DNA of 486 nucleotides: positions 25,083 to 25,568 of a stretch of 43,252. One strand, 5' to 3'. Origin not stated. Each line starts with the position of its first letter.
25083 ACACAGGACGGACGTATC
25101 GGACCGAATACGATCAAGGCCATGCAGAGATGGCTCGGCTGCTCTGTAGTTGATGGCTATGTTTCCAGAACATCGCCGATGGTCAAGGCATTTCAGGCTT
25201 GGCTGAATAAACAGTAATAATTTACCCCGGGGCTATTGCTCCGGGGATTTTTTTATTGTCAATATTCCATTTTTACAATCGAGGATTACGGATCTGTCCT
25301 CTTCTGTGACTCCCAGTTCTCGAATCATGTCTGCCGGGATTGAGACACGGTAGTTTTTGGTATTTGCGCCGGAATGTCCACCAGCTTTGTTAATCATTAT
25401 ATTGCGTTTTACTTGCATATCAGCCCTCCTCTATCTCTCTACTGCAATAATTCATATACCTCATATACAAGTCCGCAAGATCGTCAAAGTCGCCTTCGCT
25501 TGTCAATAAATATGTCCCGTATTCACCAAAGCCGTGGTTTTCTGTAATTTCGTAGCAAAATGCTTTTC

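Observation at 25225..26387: Autonomous three-gene minus-strand operon between endolysin and attP: two unknown small proteins plus an AbrB/SpoVT-fold protein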

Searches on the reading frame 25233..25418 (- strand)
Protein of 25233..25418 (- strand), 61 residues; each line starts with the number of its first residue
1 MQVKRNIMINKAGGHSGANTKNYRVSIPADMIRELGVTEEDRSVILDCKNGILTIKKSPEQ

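Call 3: search_protein_families(library=pfam, proteins=[window:25233-25418:-], max_evalue=1)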
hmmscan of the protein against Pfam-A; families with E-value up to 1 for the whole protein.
window:25233-25418:- (61 aa): 1 family
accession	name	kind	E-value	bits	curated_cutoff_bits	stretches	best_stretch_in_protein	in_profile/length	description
PF04014.23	MazE_antitoxin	-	0.00053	20.3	24.7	1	20-41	5-26/48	Antidote-toxin recognition MazE, bacterial antitoxin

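Call 4: search_protein_families(library=phrogs, proteins=[window:25233-25418:-], max_evalue=1)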
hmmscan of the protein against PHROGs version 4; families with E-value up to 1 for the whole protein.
window:25233-25418:- (61 aa): 4 families
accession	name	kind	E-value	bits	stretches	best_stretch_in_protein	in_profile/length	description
phrog_2329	-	unknown function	8.7e-13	49.1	1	2-59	4-57/59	-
phrog_4324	-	unknown function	0.0005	21.3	1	25-58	15-47/89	-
phrog_4921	-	unknown function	0.21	12.7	1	21-52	26-57/116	-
phrog_35038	-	unknown function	0.37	12.1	1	4-40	9-45/111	-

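Call 5: search_protein_families(library=padloc, proteins=[window:25233-25418:-], max_evalue=1)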
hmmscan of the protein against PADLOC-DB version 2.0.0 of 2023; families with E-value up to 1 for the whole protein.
window:25233-25418:- (61 aa): 0 families

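Call 8: search_protein_families(library=ncbifam, proteins=[window:25233-25418:-], max_evalue=1)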
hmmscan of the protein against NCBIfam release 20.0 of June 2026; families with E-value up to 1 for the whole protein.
window:25233-25418:- (61 aa): 1 family
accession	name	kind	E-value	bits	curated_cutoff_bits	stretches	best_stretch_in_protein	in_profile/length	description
TIGR01439.1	lp_hng_hel_AbrB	domain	0.018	14.7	28.3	1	20-57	5-42/44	transcriptional regulator, AbrB family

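Call 13: search_solved_structures(query=window:25233-25418:-, max_evalue=10, show_alignments=3)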
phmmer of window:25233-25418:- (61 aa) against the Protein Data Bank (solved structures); distinct sequences matched with E-value up to 10: 3.
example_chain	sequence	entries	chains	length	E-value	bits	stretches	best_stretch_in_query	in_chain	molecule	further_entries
7xi6_A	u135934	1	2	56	0.0043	20.6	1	12-55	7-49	C56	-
4rlr_A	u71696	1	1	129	1.2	12.9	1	21-59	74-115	Cytochrome c, 1 heme-binding site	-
3es6_B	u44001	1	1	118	1.5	12.6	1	22-55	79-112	Prolactin-inducible protein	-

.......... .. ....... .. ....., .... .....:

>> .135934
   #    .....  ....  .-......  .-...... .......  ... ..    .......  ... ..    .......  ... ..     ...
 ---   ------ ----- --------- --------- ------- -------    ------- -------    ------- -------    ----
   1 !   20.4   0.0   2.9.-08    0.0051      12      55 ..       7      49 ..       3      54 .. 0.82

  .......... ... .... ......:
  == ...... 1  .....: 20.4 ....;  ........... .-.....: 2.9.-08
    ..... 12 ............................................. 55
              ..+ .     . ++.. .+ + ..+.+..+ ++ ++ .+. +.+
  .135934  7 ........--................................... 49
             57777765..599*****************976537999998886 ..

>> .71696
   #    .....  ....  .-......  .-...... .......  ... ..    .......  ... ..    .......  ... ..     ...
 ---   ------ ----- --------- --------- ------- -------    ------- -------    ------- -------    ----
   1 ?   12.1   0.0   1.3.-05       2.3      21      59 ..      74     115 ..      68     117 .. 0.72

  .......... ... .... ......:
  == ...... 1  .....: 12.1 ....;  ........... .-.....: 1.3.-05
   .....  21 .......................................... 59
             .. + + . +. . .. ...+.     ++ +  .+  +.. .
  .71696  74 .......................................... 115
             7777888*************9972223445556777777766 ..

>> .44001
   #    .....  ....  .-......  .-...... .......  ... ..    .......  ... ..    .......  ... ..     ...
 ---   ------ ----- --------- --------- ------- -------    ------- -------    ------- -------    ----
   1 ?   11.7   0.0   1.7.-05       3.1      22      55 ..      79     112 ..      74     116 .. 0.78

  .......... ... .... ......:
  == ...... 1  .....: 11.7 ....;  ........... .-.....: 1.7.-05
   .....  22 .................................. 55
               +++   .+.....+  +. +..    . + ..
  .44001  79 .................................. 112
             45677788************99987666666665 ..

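Call 21: find_homologous_proteins(query=window:25233-25418:-)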
Query window:25233-25418:- (61 aa): 196 proteins with E <= 0.001 among 196 candidates; the best 120 are listed.
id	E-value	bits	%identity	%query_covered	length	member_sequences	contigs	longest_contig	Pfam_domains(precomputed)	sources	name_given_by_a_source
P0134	8.1e-32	125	98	100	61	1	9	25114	-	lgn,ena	-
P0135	4.0e-31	122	98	98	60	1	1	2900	-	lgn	-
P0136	4.2e-31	122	97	100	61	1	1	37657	-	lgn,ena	-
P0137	4.5e-31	122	98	100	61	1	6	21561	-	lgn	-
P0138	5.7e-31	122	98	100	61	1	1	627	-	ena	-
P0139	4.7e-30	119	92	100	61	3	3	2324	-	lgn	-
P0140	8.7e-30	118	93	100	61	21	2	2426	-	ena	-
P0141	8.8e-30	118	93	100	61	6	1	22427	-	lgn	-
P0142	9.0e-30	118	97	100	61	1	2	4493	-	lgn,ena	-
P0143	1.3e-29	118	95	100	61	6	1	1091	-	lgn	-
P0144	1.3e-29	118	92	100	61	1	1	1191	-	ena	-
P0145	2.6e-29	117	95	100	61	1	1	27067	-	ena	-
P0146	3.4e-29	116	92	100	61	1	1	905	-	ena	-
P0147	3.4e-29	116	92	100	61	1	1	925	-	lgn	-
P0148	4.6e-29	116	92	100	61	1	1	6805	-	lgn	-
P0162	3.8e-28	113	90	100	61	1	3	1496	PF04014.24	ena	-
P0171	1.1e-27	112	89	100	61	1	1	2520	PF04014.24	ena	-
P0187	2.2e-26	108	84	100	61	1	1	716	PF04014.24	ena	-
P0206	4.0e-25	104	88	93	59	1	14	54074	PF04014.24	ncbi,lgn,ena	-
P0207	4.2e-25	104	89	93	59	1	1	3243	PF04014.24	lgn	-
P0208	1.2e-24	102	88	93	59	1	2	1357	PF04014.24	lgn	-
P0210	2.5e-24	101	86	93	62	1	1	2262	PF04014.24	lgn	-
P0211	2.7e-24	101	88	93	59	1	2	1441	PF04014.24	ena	-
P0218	8.8e-24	99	86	93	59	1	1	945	PF04014.24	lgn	-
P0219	1.0e-23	99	86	93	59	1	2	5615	PF04014.24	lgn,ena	-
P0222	1.5e-23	99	84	93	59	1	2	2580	PF04014.24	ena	-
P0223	2.2e-23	98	79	100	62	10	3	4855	PF04014.24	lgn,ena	-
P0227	2.7e-23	98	84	93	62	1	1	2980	PF04014.24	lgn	-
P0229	5.3e-23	97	84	93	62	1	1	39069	PF04014.24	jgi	-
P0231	6.9e-23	97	82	93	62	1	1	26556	PF04014.24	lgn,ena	-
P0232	7.0e-23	97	79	93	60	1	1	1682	PF04014.24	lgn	-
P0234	9.5e-23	96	77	100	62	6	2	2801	PF04014.24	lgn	-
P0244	4.9e-22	94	79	93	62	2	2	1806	PF04014.24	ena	-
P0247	6.8e-22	94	78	95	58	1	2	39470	PF04014.24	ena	-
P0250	7.7e-22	93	81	93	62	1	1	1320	PF04014.24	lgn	-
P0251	1.0e-21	93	78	95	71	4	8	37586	PF04014.24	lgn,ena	-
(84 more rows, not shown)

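Call 22: find_related_loci(query=window:25233-25418:-, collection=viral_contigs, flank=5000)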
Query window:25233-25418:- (61 aa) in viral_contigs; peptide patterns used: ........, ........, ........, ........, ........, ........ (x = any residue, [..] = any of these).
27 stretches matched a pattern; 7 encode a relative of the query (tblastn E <= 1e-3); 7 distinct loci.
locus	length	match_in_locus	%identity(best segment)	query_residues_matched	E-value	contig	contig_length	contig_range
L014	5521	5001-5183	75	1-61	3e-30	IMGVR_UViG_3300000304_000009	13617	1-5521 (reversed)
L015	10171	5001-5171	84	1-57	3e-29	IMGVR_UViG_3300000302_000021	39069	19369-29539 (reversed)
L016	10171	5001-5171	65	1-57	3e-22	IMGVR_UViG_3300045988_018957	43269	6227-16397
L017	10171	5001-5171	63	1-57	2e-21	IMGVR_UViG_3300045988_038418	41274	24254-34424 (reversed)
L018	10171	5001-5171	65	1-57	2e-21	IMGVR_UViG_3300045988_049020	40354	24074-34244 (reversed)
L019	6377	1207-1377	65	1-57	2e-21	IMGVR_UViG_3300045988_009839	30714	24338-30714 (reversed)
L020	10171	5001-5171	61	1-57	6e-21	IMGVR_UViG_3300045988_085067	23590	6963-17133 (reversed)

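Call 30: find_related_loci(query=A3, collection=genome_contigs, flank=5000)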
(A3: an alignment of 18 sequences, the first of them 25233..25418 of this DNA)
Query A3 (61 aa) in genome_contigs; peptide patterns used: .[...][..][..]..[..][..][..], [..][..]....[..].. (x = any residue, [..] = any of these).
66 stretches matched a pattern; 5 encode a relative of the query (tblastn E <= 1e-3); 5 distinct loci.
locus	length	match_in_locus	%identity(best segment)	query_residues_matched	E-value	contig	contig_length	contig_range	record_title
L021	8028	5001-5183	87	1-61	4e-35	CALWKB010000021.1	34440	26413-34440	MAG: uncultured Mediterraneibacter sp. isolate E09__bin192 genome assembly, contig: E09__k127_193011, whole genome shotg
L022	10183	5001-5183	69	1-61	7e-27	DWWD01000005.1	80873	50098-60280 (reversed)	MAG TPA_asm: Candidatus Anaerostipes avistercoris isolate ChiSjej3B21-8574 ChiSjej3B21M5__C35595_L80873_SAMN08009939, wh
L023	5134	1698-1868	67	1-57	8e-26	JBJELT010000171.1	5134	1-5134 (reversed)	MAG: Oliverpabstia sp. isolate SARD16_bin.044 NODE_8780_length_5134_cov_28.425281, whole genome shotgun sequence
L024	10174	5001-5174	74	1-58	2e-25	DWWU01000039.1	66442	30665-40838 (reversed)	MAG TPA_asm: Candidatus Fusicatenibacter intestinigallinarum isolate CHK185-5351 CHK185__C242399_L66442_SAMEA5754829, wh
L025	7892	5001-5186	65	1-61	1e-25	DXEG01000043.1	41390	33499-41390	MAG TPA_asm: Candidatus Blautia faecipullorum isolate ChiSxjej6B18-2004 ChiSxjej6B18M5__C166666_L41390_SAMN08009924, who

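Call 31: find_related_loci(query=A3, collection=viral_contigs, flank=5000)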
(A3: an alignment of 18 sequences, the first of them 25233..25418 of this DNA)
Query A3 (61 aa) in viral_contigs; peptide patterns used: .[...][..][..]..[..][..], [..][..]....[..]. (x = any residue, [..] = any of these).
59 stretches matched a pattern; 5 encode a relative of the query (tblastn E <= 1e-3); 5 distinct loci.
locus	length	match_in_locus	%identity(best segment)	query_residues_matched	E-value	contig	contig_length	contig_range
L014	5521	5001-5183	75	1-61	2e-30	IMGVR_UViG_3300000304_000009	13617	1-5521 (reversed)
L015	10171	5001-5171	84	1-57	2e-29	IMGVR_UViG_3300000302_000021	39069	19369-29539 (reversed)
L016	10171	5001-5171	65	1-57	2e-22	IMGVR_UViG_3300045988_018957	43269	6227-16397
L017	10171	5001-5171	63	1-57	1e-21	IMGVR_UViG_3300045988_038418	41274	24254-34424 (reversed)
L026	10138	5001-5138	57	1-46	7e-17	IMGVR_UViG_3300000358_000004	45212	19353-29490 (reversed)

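Call 32: find_related_loci(query=A3, collection=metagenome_contigs, flank=5000)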
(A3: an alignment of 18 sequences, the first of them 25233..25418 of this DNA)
Query A3 (61 aa) in metagenome_contigs; peptide patterns used: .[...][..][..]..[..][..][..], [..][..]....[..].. (x = any residue, [..] = any of these).
134 stretches matched a pattern; 30 encode a relative of the query (tblastn E <= 1e-3); 30 distinct loci.
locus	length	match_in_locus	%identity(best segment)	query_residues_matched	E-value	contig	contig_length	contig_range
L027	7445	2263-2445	93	1-61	5e-36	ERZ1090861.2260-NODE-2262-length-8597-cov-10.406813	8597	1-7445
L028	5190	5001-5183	95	1-61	1e-35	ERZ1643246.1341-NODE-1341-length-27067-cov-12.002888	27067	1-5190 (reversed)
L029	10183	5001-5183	90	1-61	5e-35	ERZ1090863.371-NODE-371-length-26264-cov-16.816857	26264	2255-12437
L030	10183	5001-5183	87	1-61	7e-34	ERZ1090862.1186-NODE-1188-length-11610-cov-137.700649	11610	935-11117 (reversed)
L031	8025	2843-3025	87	1-61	7e-34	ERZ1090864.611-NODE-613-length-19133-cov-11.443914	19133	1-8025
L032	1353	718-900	75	1-61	5e-29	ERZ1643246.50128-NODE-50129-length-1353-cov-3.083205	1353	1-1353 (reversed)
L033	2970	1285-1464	77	1-60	9e-28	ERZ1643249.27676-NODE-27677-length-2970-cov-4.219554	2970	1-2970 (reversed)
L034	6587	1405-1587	69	1-61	2e-26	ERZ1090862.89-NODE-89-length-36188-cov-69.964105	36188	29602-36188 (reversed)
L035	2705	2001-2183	66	1-61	3e-26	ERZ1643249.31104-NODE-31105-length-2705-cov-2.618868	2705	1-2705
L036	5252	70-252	69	1-61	4e-26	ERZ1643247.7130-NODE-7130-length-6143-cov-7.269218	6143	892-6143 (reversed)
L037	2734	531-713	66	1-61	6e-26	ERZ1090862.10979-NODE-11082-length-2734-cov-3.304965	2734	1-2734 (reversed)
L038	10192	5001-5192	72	1-61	9e-26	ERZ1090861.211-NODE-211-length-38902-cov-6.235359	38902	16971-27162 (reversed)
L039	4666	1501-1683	67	1-61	1e-25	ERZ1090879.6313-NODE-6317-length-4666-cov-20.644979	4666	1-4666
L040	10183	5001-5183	67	1-61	1e-25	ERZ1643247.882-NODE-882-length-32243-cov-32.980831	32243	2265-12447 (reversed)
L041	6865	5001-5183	67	1-61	1e-25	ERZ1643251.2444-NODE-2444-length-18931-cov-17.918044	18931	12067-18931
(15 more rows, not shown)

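Call 66: search_dna_similar(query=window:25236-25418:-, collection=phages, mode=protein, max_evalue=0.001, max_rows=40)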
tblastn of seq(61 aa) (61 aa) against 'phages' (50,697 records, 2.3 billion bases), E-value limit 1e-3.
Records with a match: 5; places in all: 6; records where one place covers at least 80% of the query: 4.
Best place of each record, by identity: <60% 5.
By first word of the organism name: Clostridioides 3; Clostridium 1; Bacteriophage 1.
By host as written in the record: [Clostridium] scindens DSM 5676 1; Clostridioides difficile CD08011 1; Clostridioides sp. ES-S-0173-01 1; - 1; Clostridioides difficile CD2301 1.
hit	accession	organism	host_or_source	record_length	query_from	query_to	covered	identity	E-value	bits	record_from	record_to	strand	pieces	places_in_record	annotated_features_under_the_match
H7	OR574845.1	Clostridium phage phiCs5676-1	[Clostridium] scindens DSM 5676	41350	3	46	72%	54.5%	1e-9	57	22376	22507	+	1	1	hypothetical protein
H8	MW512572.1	Clostridioides phage phiCD08011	Clostridioides difficile CD08011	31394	6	61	92%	41.1%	9e-4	40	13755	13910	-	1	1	none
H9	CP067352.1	Clostridioides phage ES-S-0173-01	Clostridioides sp. ES-S-0173-01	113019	4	60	93%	39.0%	1e-4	43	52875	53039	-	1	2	record has no annotation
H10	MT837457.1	Bacteriophage sp.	human fecal samples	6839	6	57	85%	42.3%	2e-8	54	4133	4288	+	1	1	record has no annotation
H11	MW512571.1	Clostridioides phage CD2301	Clostridioides difficile CD2301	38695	6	61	92%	39.3%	7e-4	40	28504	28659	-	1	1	none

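Call 67: get_annotated_region(hit=H7, flank=4000)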
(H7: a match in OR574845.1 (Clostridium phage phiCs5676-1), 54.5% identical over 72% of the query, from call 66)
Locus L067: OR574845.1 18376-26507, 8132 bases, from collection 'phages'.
description: Clostridium phage phiCs5676-1, complete genome.
organism: Clostridium phage phiCs5676-1 (NCBI taxid 3079663)
taxonomy: Viruses
host: [Clostridium] scindens DSM 5676; source: human feces; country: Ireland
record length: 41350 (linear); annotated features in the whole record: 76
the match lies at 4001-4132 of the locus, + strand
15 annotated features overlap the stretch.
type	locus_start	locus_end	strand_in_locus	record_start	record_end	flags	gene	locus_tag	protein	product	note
CDS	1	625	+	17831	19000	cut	-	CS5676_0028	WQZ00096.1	hypothetical protein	-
CDS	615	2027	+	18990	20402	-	-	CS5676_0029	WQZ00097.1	DNA helicase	-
CDS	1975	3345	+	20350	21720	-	-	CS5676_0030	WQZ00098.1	phosphoadenosine phosphosulfate reductase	-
CDS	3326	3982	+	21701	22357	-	-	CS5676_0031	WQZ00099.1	ParB-like partition protein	-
CDS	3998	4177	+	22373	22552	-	-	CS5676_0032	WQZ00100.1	hypothetical protein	-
CDS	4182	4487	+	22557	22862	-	-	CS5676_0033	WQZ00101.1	hypothetical protein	-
CDS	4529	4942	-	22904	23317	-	-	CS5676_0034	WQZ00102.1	hypothetical protein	-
CDS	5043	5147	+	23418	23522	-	-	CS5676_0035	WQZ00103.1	hypothetical protein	-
CDS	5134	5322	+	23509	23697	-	-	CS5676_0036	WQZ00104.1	hypothetical protein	-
CDS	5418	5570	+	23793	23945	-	-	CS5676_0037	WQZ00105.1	hypothetical protein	-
CDS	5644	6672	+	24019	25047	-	-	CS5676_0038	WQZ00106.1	hypothetical protein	-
CDS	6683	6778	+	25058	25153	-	-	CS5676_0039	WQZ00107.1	hypothetical protein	-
CDS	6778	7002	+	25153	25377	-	-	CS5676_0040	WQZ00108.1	transcriptional regulator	-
CDS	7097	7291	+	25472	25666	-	-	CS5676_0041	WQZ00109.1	hypothetical protein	-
CDS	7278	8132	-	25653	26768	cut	-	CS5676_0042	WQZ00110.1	integrase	-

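Call 87: search_solved_structures(query=A3, max_evalue=1, show_alignments=3)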
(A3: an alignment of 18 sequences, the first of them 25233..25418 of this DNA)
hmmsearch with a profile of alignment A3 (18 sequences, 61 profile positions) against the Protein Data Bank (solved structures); distinct sequences matched with E-value up to 1: 10.
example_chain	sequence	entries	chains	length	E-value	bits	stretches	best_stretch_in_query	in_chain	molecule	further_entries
7xi6_A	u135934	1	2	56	0.0029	20.7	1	13-55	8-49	C56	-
3es6_B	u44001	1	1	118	0.14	15.3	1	24-55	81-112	Prolactin-inducible protein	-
4z5q_A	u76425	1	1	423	0.25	14.5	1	11-43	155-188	Cytochrome P450 hydroxylase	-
9gei_A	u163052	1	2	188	0.42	13.8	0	32-52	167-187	Galactose/N-acetyl-D-galactosamine lectin heavy subunit 1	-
9ged_A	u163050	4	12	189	0.5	13.5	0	32-52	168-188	Galactose/N-acetyl-D-galactosamine lectin heavy subunit 1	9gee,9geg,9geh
2l66_A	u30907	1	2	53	0.53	13.5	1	19-56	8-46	Transcriptional regulator, AbrB family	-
5itj_A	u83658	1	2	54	0.54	13.4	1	19-56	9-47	AbrB family transcriptional regulator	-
5itm_A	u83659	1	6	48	0.75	13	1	19-55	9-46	AbrB family transcriptional regulator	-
4rlr_A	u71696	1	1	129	0.92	12.7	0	21-44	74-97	Cytochrome c, 1 heme-binding site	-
1agi_A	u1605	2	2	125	0.93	12.7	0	36-52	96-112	ANGIOGENIN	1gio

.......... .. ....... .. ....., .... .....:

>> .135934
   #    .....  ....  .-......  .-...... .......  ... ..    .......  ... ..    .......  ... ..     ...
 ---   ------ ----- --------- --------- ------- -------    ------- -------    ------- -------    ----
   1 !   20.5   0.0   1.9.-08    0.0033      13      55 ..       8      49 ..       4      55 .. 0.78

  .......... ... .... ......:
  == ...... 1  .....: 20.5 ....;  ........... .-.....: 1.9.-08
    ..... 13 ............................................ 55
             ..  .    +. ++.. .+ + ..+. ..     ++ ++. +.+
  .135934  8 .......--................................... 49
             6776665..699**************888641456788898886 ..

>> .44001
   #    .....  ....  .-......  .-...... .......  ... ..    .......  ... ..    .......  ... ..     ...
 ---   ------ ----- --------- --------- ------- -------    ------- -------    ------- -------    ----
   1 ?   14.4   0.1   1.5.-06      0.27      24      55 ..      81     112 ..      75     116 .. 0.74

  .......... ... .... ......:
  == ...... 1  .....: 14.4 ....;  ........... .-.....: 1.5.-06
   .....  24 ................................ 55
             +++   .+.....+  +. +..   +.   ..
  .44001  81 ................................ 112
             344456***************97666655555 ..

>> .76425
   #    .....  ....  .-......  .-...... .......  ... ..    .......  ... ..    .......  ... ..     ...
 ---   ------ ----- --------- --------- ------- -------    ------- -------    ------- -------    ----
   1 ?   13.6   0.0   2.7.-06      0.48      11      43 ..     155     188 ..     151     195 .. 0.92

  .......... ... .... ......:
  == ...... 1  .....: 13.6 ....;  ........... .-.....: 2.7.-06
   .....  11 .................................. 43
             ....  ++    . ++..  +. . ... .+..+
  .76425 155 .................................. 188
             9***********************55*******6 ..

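Call 92: search_dna_similar(query=window:25236-25418:-, collection=plasmids, mode=protein, max_evalue=0.001, max_rows=20)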
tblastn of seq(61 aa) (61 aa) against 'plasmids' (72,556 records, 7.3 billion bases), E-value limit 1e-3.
Records with a match: 2; places in all: 2; records where one place covers at least 80% of the query: 2.
Best place of each record, by identity: <60% 2.
By first word of the organism name: Clostridioides 1; Enterocloster 1.
By predicted mobility (MOB-suite, as given by PLSDB): non-mobilizable 1; mobilizable 1.
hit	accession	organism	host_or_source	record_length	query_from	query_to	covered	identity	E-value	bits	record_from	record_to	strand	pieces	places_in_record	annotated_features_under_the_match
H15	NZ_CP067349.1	Clostridioides sp. ES-S-0107-01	soil,soil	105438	2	57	92%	55.4%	2e-11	64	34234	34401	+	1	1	none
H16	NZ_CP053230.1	Enterocloster bolteae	mouse,cell culture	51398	3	57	90%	43.6%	3e-8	54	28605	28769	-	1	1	AbrB/MazE/SpoVT family DNA-binding domain-containing protein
